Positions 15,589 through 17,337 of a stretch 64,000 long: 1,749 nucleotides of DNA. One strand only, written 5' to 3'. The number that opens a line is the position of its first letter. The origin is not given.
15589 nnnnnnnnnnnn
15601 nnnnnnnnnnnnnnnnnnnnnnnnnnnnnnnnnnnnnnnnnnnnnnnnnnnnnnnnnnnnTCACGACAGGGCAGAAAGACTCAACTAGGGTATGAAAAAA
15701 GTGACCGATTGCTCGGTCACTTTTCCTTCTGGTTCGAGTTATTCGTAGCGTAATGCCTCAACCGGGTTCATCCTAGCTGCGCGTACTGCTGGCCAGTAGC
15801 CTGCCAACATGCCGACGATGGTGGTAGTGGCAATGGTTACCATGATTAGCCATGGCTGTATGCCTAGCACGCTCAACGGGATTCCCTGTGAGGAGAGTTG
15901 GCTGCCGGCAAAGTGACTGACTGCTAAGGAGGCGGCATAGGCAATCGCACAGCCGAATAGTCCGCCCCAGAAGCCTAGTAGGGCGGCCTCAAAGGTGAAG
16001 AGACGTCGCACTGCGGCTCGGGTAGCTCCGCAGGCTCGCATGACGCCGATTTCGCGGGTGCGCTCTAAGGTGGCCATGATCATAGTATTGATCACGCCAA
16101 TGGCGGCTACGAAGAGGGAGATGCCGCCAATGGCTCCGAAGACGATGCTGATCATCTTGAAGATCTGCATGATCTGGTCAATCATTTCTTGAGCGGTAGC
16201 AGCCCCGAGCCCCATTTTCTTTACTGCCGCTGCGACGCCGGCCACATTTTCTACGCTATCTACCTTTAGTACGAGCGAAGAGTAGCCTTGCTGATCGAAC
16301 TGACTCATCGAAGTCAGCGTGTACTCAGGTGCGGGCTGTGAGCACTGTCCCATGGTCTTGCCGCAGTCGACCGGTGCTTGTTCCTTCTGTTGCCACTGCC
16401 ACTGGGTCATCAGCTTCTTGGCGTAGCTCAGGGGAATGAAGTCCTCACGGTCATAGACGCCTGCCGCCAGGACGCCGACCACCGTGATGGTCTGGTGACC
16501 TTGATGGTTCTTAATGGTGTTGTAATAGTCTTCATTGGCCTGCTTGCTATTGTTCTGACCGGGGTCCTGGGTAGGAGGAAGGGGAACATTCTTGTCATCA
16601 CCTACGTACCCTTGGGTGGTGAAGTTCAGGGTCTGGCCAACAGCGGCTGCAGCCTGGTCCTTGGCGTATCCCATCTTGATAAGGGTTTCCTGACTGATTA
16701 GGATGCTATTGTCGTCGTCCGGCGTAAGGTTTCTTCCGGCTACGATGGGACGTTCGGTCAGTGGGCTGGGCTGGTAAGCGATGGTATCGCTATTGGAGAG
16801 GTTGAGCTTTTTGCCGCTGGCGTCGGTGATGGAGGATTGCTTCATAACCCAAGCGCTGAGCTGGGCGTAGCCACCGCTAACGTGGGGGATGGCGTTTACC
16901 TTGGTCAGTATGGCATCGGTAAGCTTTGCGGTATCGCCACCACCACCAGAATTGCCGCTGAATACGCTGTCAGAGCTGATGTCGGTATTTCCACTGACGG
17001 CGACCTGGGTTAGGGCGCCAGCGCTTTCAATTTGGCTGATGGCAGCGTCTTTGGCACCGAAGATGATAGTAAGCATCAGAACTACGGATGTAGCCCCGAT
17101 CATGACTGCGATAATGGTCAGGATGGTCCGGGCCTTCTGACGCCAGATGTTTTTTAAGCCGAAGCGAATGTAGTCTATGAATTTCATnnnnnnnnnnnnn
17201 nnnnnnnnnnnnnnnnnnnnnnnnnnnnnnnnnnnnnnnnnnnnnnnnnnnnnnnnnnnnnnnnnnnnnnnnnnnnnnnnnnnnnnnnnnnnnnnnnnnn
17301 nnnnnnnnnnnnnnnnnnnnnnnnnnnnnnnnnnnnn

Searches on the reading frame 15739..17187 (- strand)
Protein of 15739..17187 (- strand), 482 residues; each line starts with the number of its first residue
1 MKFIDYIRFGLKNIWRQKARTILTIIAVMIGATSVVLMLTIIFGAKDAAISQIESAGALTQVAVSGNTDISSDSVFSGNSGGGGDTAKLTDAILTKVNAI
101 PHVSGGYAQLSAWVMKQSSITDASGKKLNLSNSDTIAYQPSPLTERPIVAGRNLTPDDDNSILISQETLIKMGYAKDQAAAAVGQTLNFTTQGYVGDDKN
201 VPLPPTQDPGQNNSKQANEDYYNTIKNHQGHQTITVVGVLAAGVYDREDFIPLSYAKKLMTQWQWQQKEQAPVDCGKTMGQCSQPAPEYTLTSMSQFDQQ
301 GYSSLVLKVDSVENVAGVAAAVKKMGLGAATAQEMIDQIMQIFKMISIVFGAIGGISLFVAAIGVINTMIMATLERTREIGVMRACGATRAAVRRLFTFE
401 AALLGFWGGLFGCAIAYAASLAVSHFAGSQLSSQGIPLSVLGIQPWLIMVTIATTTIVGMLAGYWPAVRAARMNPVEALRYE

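Call 48: search_protein_families(library=pfam, proteins=[window:15739-17187:-], max_evalue=0.01)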
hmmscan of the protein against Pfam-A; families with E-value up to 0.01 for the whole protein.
window:15739-17187:- (482 aa): 2 families
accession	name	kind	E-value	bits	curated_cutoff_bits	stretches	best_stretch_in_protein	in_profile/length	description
PF02687.27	FtsX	-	1e-17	64.7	25.5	1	352-475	2-120/120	FtsX-like permease C-terminal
PF12704.14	MacB_PCD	-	1.4e-11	45.5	27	1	21-324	1-206/207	MacB-like periplasmic core domain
